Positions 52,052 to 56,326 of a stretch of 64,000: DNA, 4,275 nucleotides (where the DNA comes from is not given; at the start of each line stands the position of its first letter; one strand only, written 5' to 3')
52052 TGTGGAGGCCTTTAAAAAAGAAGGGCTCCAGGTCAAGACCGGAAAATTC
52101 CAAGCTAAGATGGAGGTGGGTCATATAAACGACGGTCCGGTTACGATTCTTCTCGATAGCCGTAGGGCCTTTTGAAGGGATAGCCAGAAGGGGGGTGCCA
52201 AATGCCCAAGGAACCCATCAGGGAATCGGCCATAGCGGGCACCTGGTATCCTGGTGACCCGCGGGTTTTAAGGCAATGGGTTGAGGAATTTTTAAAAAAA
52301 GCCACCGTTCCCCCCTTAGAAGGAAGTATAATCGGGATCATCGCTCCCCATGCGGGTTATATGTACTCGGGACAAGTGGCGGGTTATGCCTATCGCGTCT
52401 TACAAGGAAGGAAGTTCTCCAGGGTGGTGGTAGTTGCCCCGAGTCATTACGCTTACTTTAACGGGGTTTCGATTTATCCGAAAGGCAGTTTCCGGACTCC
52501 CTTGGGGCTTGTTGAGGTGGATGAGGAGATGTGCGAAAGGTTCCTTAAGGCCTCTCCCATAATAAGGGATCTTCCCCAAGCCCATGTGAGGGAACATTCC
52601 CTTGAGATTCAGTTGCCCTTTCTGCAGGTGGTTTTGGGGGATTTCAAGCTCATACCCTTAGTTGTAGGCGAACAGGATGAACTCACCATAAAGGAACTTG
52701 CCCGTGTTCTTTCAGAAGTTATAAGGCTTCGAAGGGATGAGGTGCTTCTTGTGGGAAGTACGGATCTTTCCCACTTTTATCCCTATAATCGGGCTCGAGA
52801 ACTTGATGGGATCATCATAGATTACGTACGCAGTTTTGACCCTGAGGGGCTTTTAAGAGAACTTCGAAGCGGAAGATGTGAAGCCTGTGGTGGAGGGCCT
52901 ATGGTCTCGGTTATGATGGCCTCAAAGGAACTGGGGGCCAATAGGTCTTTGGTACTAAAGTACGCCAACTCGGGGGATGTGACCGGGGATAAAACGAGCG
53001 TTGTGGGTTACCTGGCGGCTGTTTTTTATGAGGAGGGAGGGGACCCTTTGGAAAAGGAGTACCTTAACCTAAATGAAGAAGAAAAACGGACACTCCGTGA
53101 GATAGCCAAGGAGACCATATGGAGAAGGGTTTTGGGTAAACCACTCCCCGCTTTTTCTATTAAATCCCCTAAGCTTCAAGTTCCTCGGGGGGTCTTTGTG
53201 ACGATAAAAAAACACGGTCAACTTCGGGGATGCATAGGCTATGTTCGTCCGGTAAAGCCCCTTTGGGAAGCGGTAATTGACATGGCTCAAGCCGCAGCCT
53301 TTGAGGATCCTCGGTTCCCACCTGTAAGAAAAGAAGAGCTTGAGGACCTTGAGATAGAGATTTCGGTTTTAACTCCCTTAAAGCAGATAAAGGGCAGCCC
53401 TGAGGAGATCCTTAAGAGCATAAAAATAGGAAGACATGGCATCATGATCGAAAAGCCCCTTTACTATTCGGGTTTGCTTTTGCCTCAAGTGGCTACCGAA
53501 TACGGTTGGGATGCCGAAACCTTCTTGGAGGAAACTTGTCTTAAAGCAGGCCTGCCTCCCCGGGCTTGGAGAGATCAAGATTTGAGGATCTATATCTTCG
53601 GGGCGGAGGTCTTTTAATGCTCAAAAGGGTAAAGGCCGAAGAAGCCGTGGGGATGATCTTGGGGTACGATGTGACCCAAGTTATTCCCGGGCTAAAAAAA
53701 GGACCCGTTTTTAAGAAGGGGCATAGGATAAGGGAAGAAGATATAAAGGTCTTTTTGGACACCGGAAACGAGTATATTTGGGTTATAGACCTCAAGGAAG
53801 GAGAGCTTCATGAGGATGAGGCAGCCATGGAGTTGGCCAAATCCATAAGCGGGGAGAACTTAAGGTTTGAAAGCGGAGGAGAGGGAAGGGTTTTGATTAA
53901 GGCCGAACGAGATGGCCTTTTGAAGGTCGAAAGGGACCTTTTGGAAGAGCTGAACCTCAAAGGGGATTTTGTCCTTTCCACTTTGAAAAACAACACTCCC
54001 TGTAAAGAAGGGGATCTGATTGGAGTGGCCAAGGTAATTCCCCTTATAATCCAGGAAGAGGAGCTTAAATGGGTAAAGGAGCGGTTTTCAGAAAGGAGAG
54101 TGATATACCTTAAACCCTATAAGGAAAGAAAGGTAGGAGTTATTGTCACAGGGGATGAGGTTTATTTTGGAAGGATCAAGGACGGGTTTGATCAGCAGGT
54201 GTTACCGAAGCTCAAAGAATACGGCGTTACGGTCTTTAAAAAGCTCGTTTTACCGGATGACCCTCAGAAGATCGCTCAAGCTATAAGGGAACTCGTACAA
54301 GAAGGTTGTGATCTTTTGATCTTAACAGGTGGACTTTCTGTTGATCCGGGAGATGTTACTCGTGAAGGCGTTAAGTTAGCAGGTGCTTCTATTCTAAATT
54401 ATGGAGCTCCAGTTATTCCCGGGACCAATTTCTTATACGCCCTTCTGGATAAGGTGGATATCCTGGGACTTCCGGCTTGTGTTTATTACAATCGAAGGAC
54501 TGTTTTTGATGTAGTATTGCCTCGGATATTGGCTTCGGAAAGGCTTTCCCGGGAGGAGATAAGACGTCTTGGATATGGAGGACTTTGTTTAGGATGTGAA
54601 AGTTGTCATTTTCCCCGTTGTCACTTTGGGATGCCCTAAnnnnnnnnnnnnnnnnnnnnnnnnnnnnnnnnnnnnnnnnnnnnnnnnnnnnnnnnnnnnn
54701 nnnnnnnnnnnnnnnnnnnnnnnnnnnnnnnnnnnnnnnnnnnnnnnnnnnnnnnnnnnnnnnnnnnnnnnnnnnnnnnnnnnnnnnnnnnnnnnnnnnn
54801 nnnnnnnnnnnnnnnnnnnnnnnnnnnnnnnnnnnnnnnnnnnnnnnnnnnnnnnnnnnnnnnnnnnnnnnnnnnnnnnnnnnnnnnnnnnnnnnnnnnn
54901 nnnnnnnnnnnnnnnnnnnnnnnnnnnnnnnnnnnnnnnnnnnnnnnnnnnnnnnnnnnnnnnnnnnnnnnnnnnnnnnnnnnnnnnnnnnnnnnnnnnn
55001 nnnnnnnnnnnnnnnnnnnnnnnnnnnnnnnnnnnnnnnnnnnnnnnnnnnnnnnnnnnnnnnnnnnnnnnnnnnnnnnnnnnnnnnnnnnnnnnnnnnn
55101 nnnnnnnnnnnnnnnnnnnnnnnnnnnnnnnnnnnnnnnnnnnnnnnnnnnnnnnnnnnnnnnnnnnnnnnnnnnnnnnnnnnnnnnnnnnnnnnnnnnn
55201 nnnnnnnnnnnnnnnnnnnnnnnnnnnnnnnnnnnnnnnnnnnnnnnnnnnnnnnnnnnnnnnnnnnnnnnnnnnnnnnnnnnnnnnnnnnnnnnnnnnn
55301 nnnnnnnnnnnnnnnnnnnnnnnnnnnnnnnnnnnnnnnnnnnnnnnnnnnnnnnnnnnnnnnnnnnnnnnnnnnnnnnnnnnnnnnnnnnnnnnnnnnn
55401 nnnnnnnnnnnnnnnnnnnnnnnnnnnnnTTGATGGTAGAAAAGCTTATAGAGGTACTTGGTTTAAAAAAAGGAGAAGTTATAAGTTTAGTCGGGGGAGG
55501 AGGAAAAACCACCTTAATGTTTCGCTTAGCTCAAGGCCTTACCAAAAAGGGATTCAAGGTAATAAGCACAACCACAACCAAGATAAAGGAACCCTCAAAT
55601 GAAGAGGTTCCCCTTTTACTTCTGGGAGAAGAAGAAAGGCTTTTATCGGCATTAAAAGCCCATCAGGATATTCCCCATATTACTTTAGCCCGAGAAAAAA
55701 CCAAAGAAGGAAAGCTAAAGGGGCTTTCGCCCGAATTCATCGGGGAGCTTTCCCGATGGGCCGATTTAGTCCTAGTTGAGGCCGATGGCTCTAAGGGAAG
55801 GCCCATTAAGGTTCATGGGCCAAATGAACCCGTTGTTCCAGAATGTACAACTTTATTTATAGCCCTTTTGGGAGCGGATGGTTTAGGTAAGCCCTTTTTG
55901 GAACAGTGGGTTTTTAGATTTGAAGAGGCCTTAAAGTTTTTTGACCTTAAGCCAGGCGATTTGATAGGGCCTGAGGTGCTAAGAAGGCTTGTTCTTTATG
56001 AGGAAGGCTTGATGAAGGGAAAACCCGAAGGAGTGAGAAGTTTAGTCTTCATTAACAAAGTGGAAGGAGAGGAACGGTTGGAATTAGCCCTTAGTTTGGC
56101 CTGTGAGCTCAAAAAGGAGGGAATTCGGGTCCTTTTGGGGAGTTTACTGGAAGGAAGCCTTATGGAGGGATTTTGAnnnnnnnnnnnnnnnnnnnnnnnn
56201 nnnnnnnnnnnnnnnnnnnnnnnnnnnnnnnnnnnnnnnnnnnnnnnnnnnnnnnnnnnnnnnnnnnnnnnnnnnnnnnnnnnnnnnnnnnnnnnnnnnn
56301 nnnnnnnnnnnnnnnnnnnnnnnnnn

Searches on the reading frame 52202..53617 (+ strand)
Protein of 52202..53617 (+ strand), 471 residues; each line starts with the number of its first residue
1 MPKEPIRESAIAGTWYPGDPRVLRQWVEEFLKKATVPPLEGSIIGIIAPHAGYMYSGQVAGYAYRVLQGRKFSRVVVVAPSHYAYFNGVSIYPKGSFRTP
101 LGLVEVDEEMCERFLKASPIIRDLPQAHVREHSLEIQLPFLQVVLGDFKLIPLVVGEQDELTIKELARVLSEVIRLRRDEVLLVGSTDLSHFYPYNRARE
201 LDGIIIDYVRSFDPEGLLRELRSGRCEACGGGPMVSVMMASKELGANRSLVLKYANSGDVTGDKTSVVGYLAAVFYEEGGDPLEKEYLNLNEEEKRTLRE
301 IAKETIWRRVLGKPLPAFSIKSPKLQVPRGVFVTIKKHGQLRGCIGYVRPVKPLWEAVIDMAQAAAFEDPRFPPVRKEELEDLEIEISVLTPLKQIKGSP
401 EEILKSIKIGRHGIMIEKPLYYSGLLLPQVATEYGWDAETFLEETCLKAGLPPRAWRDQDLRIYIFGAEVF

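Call 67: search_protein_families(library=ncbifam, proteins=[window:52202-53617:+], max_evalue=1e-10)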
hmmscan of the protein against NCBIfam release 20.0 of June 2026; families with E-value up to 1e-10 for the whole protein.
window:52202-53617:+ (471 aa): 5 families
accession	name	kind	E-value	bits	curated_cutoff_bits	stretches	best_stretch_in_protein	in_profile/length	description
TIGR04336.1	AmmeMemoSam_B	hypoth_equivalog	1.7e-87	293.1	26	1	7-275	1-270/270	AmmeMemoRadiSam system protein B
NF001987.0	PRK00782.1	equivalog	7e-72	241.9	295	1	6-275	2-265/267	MEMO1 family protein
NF002000.0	PRK00801.1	equivalog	4.4e-58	195.7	273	1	290-471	4-184/201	hypothetical protein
TIGR04335.1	AmmeMemoSam_A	hypoth_equivalog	1.7e-57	193.6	99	1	297-471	2-175/175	AmmeMemoRadiSam system protein A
TIGR00296.1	TIGR00296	hypoth_equivalog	3.3e-52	177.1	91.05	1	328-471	43-188/200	TIGR00296 family protein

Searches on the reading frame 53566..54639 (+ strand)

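Call 67: search_protein_families(library=ncbifam, proteins=[window:53566-54639:+], max_evalue=1e-10)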
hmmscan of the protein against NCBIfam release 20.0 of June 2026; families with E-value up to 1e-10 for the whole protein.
window:53566-54639:+ (357 aa): 2 families
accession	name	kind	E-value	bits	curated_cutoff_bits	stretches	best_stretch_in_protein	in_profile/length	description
TIGR00177.1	molyb_syn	domain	6e-16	58.7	85.35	1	189-274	3-90/148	molybdenum cofactor synthesis domain-containing protein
NF002947.1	PRK03604.1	equivalog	1.5e-11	44.1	285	1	187-270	145-228/301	bifunctional molybdenum cofactor biosynthesis protein MoaC/MoaB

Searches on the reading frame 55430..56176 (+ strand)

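Call 84: search_protein_families(library=ncbifam, proteins=[window:55430-56176:+], max_evalue=1e-15)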
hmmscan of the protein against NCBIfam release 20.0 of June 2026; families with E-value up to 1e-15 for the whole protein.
window:55430-56176:+ (248 aa): 1 family
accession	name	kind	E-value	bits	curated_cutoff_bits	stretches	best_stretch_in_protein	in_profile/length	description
TIGR03172.2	TIGR03172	equivalog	1.9e-56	191.2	73.05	1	17-229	1-208/209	selenium cofactor biosynthesis protein YqeC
